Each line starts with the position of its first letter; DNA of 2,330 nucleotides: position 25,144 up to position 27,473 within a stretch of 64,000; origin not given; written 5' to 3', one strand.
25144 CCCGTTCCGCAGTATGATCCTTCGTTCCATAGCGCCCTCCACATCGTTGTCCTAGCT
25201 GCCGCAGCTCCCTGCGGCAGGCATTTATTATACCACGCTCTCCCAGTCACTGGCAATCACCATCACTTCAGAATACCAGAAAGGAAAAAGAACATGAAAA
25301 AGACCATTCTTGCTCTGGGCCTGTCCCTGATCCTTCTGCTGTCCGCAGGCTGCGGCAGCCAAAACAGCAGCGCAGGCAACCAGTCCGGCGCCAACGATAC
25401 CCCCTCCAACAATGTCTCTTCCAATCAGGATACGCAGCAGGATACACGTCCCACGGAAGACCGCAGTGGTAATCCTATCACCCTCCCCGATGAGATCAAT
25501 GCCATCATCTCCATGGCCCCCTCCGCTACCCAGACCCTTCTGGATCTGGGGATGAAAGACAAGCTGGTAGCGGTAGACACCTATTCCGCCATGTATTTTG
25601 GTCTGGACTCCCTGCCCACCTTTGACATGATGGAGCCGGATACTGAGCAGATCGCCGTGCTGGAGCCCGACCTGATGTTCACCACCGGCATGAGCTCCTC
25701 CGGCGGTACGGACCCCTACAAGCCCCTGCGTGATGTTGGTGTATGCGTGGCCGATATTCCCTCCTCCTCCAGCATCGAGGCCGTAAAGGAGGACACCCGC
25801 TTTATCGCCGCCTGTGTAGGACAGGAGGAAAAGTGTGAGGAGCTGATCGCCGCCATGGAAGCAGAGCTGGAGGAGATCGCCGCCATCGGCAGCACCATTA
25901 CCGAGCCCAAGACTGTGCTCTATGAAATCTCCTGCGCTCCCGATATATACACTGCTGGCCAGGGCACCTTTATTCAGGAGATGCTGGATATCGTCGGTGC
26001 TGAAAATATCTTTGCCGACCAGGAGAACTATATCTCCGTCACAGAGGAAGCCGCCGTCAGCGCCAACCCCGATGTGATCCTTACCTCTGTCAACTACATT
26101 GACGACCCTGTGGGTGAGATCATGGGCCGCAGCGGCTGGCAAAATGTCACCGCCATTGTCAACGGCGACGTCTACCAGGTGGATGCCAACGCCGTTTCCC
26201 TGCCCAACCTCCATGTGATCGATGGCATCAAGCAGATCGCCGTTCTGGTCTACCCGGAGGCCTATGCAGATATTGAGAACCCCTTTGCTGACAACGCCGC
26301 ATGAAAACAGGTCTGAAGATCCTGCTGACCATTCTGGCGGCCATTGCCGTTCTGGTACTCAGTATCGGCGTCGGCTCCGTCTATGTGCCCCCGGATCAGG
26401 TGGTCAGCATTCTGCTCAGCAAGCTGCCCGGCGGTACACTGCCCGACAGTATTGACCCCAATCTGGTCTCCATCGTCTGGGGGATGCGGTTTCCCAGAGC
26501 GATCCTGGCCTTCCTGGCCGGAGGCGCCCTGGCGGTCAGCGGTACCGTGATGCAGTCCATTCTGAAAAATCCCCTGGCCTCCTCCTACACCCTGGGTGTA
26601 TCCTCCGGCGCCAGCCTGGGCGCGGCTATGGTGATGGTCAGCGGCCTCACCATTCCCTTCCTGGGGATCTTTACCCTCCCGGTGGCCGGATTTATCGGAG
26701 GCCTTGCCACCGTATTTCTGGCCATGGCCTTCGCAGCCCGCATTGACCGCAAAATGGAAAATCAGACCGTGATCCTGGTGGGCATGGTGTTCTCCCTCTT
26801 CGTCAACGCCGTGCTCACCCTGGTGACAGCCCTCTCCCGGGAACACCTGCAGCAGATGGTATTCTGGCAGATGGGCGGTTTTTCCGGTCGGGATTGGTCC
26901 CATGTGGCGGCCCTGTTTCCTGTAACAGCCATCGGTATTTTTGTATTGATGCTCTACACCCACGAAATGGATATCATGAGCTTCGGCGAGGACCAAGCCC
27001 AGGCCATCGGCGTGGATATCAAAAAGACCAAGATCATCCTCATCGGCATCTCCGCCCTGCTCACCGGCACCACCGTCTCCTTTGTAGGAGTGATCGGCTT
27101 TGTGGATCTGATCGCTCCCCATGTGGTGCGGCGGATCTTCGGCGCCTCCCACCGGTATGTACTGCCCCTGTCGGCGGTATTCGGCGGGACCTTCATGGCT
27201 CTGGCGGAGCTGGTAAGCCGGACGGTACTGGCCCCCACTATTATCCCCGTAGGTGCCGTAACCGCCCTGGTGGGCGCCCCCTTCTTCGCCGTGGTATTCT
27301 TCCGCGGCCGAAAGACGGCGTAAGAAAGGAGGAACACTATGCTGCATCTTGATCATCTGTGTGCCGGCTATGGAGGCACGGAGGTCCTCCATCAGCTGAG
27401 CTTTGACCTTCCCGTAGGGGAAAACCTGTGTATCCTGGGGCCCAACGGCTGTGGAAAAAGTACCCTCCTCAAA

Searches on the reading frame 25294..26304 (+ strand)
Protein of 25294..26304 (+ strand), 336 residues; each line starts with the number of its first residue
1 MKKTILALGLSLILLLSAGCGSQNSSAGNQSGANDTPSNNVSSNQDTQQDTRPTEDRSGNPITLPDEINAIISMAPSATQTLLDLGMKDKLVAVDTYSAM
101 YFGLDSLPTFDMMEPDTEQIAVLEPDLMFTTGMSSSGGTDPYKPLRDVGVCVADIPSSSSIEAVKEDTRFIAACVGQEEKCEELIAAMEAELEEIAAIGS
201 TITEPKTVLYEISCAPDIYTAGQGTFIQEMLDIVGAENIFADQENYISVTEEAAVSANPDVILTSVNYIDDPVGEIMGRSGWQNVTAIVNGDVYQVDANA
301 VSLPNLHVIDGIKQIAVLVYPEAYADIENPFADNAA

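Call 4: search_protein_families(library=pfam, proteins=[window:25294-26304:+])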
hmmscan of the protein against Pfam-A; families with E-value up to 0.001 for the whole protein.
window:25294-26304:+ (336 aa): 1 family
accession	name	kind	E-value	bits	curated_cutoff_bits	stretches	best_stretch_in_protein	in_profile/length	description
PF01497.23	Peripla_BP_2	-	3.3e-28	99.1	27.5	1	71-299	1-234/235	Periplasmic binding protein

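Call 17: find_homologous_proteins(query=window:25294-26304:+)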
Query window:25294-26304:+ (336 aa): 700 proteins with E <= 0.001 among 5034 candidates; the best 120 are listed.
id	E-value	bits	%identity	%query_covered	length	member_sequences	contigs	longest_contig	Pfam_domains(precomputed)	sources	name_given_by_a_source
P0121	1.1e-211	720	99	100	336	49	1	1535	PF01497.24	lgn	-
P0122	1.8e-146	506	75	85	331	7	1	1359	PF01497.24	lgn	-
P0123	2.7e-141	489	70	92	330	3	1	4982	PF01497.24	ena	-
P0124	2.4e-140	485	73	87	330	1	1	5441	PF01497.24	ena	-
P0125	2.7e-140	485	73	87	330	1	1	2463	PF01497.24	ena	-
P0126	4.2e-139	481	74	85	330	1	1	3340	PF01497.24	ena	-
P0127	4.9e-139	481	74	85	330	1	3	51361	PF01497.24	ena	-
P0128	4.9e-139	481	74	85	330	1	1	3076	PF01497.24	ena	-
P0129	5.4e-139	481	74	85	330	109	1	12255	PF01497.24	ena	-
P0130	1.7e-138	479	73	86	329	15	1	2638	PF01497.24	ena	-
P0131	2.3e-138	479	70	90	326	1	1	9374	PF01497.24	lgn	-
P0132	3.9e-138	478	73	85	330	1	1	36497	PF01497.24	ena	-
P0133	9.2e-138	477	73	85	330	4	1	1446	PF01497.24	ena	-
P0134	2.1e-137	476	70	89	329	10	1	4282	PF01497.24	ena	-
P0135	8.8e-137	474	71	86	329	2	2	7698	PF01497.24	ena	-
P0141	1.6e-134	466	70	88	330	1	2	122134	PF01497.24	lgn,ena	-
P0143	5.6e-134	464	67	91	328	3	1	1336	PF01497.24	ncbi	-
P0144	6.2e-133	461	64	98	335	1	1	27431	PF01497.24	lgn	-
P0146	8.6e-133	461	70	85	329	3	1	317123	PF01497.24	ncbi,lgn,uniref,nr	ncbi:ABC transporter substrate-binding protein [Flavonifractor sp. An112]|uniref:ABC transporter sub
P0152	1.3e-129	450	62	99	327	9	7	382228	PF01497.24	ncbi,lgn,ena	-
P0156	4.3e-129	448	61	99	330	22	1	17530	PF01497.24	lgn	-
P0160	7.2e-116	405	55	99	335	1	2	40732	PF01497.24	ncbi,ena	-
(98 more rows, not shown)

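Call 18: find_encoding_contigs(protein=P0141, flank=6000, max_places=2)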
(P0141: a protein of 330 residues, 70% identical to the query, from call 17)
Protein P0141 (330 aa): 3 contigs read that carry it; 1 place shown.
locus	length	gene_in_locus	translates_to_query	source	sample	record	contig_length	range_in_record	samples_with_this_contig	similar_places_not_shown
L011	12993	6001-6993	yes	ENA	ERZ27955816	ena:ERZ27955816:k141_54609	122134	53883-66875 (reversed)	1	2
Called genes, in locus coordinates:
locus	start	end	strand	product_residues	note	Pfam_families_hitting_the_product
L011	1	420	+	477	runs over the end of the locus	PF18555:MobL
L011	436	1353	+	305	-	PF13154:DUF3991, PF13155:Toprim_2, PF13362:Toprim_3 (weak)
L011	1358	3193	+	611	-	PF02534:T4SS-DNA_transf, PF10412:TrwB_AAD_bind, PF12696:TraG-D_C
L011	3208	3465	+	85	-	PF13730:HTH_36, PF09339:HTH_IclR, PF13412:HTH_24 (faint), PF13545:HTH_Crp_2 (weak), PF25213:HVO_A0261_N (weak)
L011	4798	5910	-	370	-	PF01955:CbiZ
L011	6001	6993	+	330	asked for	PF01497:Peripla_BP_2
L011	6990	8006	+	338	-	PF01032:FecCD, PF00950:ABC-3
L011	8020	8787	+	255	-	PF13476:AAA_23 (weak), PF00005:ABC_tran, PF02463:SMC_N (weak), PF13304:AAA_21 (faint)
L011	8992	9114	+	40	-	-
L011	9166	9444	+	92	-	PF04071:zf-like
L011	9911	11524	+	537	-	PF00496:SBP_bac_5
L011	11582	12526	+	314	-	PF19300:BPD_transp_1_N (weak), PF00528:BPD_transp_1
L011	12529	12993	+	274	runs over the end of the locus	PF00528:BPD_transp_1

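Call 19: find_encoding_contigs(protein=P0127, flank=6000, max_places=2)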
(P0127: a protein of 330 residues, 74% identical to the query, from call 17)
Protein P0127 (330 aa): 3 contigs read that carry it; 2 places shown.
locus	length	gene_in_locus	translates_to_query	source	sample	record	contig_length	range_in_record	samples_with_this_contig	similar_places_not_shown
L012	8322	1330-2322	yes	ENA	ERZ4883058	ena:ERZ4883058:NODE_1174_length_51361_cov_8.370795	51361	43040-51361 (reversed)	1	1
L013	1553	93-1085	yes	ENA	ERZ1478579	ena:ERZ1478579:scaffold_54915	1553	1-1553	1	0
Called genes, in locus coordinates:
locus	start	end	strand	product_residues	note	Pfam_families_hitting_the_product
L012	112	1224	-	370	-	PF01955:CbiZ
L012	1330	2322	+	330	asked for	PF01497:Peripla_BP_2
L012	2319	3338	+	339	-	PF01032:FecCD, PF00950:ABC-3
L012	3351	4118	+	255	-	PF00005:ABC_tran, PF02463:SMC_N (faint), PF13304:AAA_21 (faint)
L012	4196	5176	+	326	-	PF01261:AP_endonuc_2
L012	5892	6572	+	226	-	PF00392:GntR, PF07729:FCD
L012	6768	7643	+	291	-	PF26233:NicX, PF02073:Peptidase_M29 (weak)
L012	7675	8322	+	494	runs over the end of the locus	PF00883:Peptidase_M17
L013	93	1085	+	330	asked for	PF01497:Peripla_BP_2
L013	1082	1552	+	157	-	?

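Call 20: find_encoding_contigs(protein=P0146, flank=6000, max_places=2)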
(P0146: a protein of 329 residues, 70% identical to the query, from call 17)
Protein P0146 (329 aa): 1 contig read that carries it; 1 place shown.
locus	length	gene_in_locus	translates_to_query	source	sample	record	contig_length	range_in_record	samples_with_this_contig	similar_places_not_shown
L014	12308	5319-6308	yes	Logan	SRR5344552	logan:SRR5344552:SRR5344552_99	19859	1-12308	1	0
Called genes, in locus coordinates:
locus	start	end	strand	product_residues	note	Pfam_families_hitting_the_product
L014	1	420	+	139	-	?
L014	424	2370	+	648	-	PF00877:NLPC_P60 (weak)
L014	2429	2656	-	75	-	PF01381:HTH_3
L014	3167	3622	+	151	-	-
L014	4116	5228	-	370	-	PF01955:CbiZ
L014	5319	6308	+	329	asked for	PF01497:Peripla_BP_2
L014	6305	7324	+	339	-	PF01032:FecCD, PF00950:ABC-3 (weak)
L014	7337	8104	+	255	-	PF13476:AAA_23 (weak), PF00005:ABC_tran, PF02463:SMC_N, PF13304:AAA_21 (faint), PF13401:AAA_22 (faint)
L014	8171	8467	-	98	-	-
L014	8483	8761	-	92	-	PF04071:zf-like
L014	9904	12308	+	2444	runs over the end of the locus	PF07581:Glug (faint), PF13620:CarboxypepD_reg (faint), PF13715:CarbopepD_reg_2 (faint), PF07523:Big_3, PF20578:aBig_2, PF14478:DUF4430, PF00395:SLH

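Call 21: find_encoding_contigs(protein=P0144, flank=6000, max_places=2)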
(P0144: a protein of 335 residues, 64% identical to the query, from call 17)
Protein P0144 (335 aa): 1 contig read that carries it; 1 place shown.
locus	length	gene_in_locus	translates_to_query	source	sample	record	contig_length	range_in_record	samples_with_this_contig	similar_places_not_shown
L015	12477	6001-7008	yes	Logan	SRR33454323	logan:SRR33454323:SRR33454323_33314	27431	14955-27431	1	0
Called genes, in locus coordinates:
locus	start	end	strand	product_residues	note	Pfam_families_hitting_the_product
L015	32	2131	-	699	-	PF02838:Glyco_hydro_20b, PF00728:Glyco_hydro_20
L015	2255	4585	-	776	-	PF14498:Glyco_hyd_65N_2, PF22124:Glyco_hydro_95_cat, PF21307:Glyco_hydro_95_C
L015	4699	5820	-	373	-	PF01955:CbiZ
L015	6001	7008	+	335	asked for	PF01497:Peripla_BP_2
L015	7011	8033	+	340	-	PF01032:FecCD, PF00950:ABC-3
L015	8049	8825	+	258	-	PF13476:AAA_23 (weak), PF00005:ABC_tran, PF02463:SMC_N, PF13175:AAA_15 (faint), PF00004:AAA (faint), PF13304:AAA_21 (faint)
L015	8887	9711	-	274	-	PF00753:Lactamase_B, PF12706:Lactamase_B_2 (faint)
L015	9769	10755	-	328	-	PF19127:Choline_bind_3 (weak), PF01473:Choline_bind_1 (weak), PF19127:Choline_bind_3, PF01841:Transglut_core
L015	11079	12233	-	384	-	PF02065:Melibiase (weak), PF16499:Melibiase_2, PF17801:Melibiase_C (weak)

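Call 39: find_encoding_contigs(protein=P0152, flank=4000, max_places=3)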
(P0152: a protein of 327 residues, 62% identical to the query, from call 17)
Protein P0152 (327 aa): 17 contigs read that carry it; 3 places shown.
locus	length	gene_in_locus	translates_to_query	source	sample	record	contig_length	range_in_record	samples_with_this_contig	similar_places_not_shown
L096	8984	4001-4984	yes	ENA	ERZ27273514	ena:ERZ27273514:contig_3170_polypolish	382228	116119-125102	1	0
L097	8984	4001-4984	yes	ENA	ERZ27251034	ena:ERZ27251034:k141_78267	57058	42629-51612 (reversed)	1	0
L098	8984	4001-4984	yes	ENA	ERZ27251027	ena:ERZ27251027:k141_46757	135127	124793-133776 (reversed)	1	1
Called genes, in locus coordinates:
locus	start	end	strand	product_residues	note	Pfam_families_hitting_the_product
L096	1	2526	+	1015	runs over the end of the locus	PF18998:Flg_new_2, PF00395:SLH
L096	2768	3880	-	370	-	PF01955:CbiZ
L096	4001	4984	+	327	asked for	PF01497:Peripla_BP_2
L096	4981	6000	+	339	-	PF01032:FecCD, PF00950:ABC-3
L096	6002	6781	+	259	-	PF13476:AAA_23 (weak), PF00005:ABC_tran, PF02463:SMC_N (faint), PF13304:AAA_21 (faint)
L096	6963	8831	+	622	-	PF02608:Bmp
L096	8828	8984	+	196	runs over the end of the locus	PF00149:Metallophos, PF12850:Metallophos_2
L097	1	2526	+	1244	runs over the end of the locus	PF18998:Flg_new_2 (faint), PF09479:Flg_new, PF00395:SLH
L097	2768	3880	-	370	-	PF01955:CbiZ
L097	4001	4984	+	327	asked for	PF01497:Peripla_BP_2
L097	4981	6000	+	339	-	PF01032:FecCD, PF00950:ABC-3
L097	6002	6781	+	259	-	PF13476:AAA_23 (weak), PF00005:ABC_tran, PF02463:SMC_N (faint), PF13304:AAA_21 (faint)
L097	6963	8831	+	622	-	PF02608:Bmp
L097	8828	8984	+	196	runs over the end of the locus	PF00149:Metallophos, PF12850:Metallophos_2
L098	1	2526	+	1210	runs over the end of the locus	PF18998:Flg_new_2, PF00395:SLH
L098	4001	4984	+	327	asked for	PF01497:Peripla_BP_2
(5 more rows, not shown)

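Call 40: find_encoding_contigs(protein=P0160, flank=4000, max_places=2)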
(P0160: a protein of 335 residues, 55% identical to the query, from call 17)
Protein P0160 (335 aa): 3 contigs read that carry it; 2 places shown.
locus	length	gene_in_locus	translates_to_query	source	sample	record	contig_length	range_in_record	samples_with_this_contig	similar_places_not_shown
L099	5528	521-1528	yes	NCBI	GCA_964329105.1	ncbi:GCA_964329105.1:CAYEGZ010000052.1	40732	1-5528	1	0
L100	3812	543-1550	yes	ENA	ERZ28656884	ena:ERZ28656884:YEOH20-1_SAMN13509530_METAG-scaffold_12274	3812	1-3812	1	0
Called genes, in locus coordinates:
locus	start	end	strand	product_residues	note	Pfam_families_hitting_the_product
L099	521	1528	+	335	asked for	PF01497:Peripla_BP_2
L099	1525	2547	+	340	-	PF01032:FecCD, PF00950:ABC-3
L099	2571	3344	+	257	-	PF00005:ABC_tran, PF02463:SMC_N, PF13175:AAA_15 (faint), PF13476:AAA_23 (faint), PF13304:AAA_21 (faint)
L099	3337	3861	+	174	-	PF01923:Cob_adeno_trans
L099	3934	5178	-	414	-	-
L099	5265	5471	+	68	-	-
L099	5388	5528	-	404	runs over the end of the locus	-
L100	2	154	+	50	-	?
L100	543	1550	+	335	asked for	PF01497:Peripla_BP_2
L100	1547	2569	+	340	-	PF01032:FecCD, PF00950:ABC-3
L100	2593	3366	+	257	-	PF00005:ABC_tran, PF02463:SMC_N, PF13175:AAA_15 (faint), PF13476:AAA_23 (faint), PF13304:AAA_21 (faint)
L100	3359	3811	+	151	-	?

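Call 41: find_encoding_contigs(protein=P0156, flank=4000, max_places=2)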
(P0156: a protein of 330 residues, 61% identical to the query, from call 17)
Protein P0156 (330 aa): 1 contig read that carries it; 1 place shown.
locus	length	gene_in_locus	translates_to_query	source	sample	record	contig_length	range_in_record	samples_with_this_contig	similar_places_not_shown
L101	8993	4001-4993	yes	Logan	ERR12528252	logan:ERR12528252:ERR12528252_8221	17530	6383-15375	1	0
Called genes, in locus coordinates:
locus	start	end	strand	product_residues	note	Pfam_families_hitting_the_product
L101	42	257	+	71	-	-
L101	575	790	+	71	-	PF13660:DUF4147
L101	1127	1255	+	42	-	PF05161:MOFRL (weak)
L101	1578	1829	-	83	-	-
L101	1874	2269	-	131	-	PF01475:FUR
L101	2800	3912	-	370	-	PF01955:CbiZ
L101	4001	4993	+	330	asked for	PF01497:Peripla_BP_2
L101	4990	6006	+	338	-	PF01032:FecCD, PF00950:ABC-3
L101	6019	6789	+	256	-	PF00005:ABC_tran, PF02463:SMC_N (weak), PF13175:AAA_15 (faint), PF13304:AAA_21 (faint)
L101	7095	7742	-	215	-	-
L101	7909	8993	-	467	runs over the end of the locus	PF00512:HisKA, PF02518:HATPase_c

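Call 42: find_encoding_contigs(protein=P0132, flank=4000, max_places=2)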
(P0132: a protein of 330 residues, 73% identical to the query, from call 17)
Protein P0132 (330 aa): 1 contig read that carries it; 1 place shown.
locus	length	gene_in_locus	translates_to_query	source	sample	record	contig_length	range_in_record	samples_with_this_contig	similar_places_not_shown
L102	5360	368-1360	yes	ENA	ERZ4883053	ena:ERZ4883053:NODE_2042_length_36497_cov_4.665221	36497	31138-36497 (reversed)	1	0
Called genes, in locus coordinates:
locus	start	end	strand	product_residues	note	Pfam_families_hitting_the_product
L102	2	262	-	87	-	?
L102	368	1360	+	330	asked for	PF01497:Peripla_BP_2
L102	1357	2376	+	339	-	PF01032:FecCD, PF00950:ABC-3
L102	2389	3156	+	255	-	PF00005:ABC_tran, PF02463:SMC_N (faint), PF13304:AAA_21 (faint)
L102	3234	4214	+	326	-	PF01261:AP_endonuc_2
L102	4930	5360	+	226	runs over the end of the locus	PF00392:GntR, PF07729:FCD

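Call 53: search_protein_families(library=ncbifam, proteins=[window:25294-26304:+])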
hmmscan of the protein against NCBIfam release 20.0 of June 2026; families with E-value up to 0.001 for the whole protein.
window:25294-26304:+ (336 aa): 7 families
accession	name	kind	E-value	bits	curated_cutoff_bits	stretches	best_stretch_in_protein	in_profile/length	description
TIGR04281.1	peripla_PGF_1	equivalog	1.1e-40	139.8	325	1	55-329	8-274/330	PGF-CTERM-anchored ABC transporter substrate-binding protein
TIGR03659.1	IsdE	equivalog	1e-15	57.7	298.65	1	9-320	8-292/292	heme ABC transporter substrate-binding protein IsdE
TIGR03868.1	F420-O_ABCperi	hypoth_equivalog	6.6e-12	45.2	392.4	1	56-263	5-226/287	putative F420-0 ABC transporter substrate-binding protein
NF002894.0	PRK03379.1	equivalog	1.7e-10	40.5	234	1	70-265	25-215/266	vitamin B12 ABC transporter substrate-binding protein BtuF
NF047879.1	catechol_SstD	exception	2e-10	40.2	450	1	1-314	1-334/343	ferrated catecholamine ABC transporter substrate-binding lipoprotein SstD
NF038402.1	TroA_like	subfamily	4e-07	29.8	30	1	71-264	2-185/219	helical backbone metal receptor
NF008501.1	PRK11411.1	subfamily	4.7e-06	25.8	320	1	114-302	91-275/303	Fe(3+) dicitrate ABC transporter substrate-binding protein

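Call 76: find_encoding_contigs(protein=P0143, flank=3000, max_places=3)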
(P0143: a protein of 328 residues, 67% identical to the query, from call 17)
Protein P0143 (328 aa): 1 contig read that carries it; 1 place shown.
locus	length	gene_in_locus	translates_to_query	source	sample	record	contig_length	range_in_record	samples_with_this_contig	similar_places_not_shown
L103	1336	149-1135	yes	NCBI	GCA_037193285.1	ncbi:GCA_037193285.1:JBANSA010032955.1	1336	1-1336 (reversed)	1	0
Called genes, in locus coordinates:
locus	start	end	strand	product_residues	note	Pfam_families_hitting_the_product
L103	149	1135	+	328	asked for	PF01497:Peripla_BP_2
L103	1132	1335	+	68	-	?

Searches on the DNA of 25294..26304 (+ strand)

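Call 22: search_rna_families(sources=[L011, L012, L014, L015], threshold=gathering)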
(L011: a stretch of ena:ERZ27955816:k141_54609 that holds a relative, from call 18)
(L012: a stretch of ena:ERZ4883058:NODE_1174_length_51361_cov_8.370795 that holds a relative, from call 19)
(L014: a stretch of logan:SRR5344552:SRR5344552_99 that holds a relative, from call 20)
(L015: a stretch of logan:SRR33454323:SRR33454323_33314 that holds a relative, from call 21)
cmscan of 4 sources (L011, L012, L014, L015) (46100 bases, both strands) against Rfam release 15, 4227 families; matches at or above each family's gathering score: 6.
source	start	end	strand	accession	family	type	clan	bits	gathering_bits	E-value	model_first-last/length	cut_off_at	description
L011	9508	9703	+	RF00174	Cobalamin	Cis-reg; riboswitch;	CL00101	110.7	31.5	5e-27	1-189/189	no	Cobalamin riboswitch aptamer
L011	8822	9054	+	RF00174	Cobalamin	Cis-reg; riboswitch;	CL00101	69.5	31.5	3.2e-15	1-189/189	no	Cobalamin riboswitch aptamer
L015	12348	12420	-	RF00005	tRNA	Gene; tRNA;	CL00001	60.4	29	9.9e-11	1-71/71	no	tRNA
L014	3804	4046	+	RF00174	Cobalamin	Cis-reg; riboswitch;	CL00101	45.4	31.5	2.5e-08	1-189/189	no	Cobalamin riboswitch aptamer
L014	9455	9715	+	RF00174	Cobalamin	Cis-reg; riboswitch;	CL00101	42.1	31.5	2.2e-07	1-189/189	no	Cobalamin riboswitch aptamer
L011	4519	4709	+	RF00174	Cobalamin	Cis-reg; riboswitch;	CL00101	40.8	31.5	5.1e-07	45-169/189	no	Cobalamin riboswitch aptamer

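Call 43: search_rna_families(sources=[L096, L099, L100, L101, L102], threshold=gathering)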
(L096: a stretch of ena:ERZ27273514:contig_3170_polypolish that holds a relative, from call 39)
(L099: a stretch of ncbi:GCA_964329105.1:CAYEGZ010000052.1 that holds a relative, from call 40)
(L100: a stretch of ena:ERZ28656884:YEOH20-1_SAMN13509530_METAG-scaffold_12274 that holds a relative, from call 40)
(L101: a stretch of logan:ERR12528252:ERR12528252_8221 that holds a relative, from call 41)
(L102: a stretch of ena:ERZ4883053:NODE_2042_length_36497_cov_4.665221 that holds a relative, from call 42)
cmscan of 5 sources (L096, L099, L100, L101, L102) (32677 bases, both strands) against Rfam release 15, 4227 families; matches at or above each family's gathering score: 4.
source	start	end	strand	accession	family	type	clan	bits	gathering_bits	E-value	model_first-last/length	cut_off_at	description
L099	207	407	+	RF00174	Cobalamin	Cis-reg; riboswitch;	CL00101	88.1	31.5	1.1e-20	1-189/189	no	Cobalamin riboswitch aptamer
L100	229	429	+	RF00174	Cobalamin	Cis-reg; riboswitch;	CL00101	88.1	31.5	1.1e-20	1-189/189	no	Cobalamin riboswitch aptamer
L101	2450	2733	+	RF00174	Cobalamin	Cis-reg; riboswitch;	CL00101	54.6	31.5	4.2e-11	1-189/189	no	Cobalamin riboswitch aptamer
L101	1361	1476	-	RF02683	NiCo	Cis-reg; riboswitch;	CL00122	43.3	37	8.9e-07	1-96/96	no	NiCo (Nickel/Cobalt) riboswitch aptamer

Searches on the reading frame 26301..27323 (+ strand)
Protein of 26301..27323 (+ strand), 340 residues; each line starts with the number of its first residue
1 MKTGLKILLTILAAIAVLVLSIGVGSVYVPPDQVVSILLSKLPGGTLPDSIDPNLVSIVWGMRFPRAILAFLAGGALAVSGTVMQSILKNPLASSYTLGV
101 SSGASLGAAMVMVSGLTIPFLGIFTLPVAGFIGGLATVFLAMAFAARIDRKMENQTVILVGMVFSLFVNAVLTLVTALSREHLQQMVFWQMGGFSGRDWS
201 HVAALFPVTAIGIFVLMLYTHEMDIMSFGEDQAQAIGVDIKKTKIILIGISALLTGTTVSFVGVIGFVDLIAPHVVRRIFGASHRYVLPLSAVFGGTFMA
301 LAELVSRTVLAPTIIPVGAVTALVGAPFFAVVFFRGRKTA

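Call 4: search_protein_families(library=pfam, proteins=[window:26301-27323:+])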
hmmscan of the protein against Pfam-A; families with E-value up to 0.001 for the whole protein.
window:26301-27323:+ (340 aa): 2 families
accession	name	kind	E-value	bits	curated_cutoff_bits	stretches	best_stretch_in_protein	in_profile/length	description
PF01032.23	FecCD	-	6.5e-91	305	26.5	1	15-334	3-310/311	FecCD transport family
PF00950.22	ABC-3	-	1.5e-08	34.9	20.1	1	105-334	35-256/258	ABC 3 transport family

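Call 53: search_protein_families(library=ncbifam, proteins=[window:26301-27323:+])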
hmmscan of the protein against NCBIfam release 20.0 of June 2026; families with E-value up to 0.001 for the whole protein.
window:26301-27323:+ (340 aa): 17 families
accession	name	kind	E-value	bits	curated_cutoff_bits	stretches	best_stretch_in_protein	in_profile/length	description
NF007081.0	PRK09535.1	equivalog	2.9e-64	217.7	461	1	57-332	89-357/366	vitamin B12 ABC transporter permease BtuC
TIGR03869.1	F420-0_ABCperm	hypoth_equivalog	9.1e-64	215.8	437.35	1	11-339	6-324/325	putative F420-0 ABC transporter permease subunit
NF007871.0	PRK10577.2-2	equivalog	2.9e-59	201.3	899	1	7-336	361-676/679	Fe(3+)-hydroxamate ABC transporter permease FhuB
NF003001.0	PRK03784.1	equivalog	2.9e-59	200.9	334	1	20-337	32-329/332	vitamin B12 ABC transporter permease BtuC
NF007867.0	PRK10577.1-3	subfamily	2e-58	198.4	849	1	52-339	425-708/710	Fe(3+)-hydroxamate ABC transporter permease FhuB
NF007866.0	PRK10577.1-2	equivalog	5.1e-57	193.6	554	1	59-337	57-332/666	Fe(3+)-hydroxamate ABC transporter permease FhuB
NF008407.0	PRK11228.1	equivalog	1.3e-56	192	396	1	45-336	40-328/330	iron-dicitrate ABC transporter permease FecC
NF007299.0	PRK09777.1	equivalog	3.9e-55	187.4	406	1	8-335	7-316/318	Fe(3+) dicitrate ABC transporter permease subunit FecD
NF007873.0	PRK10577.2-4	equivalog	5.5e-49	167.5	1012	1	11-332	332-639/646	Fe(3+)-hydroxamate ABC transporter permease FhuB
NF007869.0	PRK10577.1-6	equivalog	2.1e-48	165.3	954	1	9-333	383-692/703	Fe(3+)-hydroxamate ABC transporter permease FhuB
NF007872.0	PRK10577.2-3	equivalog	3.9e-47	161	727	2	108-335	443-668/676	Fe(3+)-hydroxamate ABC transporter permease FhuB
NF007868.0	PRK10577.1-5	equivalog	1.7e-46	159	943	2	63-282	62-275/666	Fe(3+)-hydroxamate ABC transporter permease FhuB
NF007870.0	PRK10577.2-1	equivalog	8.5e-42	143.6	1355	1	51-333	395-670/678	Fe(3+)-hydroxamate ABC transporter permease FhuB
NF007759.0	PRK10440.1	equivalog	7.6e-39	133.9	422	1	6-334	11-324/330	iron-enterobactin ABC transporter permease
NF007760.0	PRK10441.1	equivalog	1.3e-37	129.7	428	1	8-332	16-325/335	Fe(3+)-siderophore ABC transporter permease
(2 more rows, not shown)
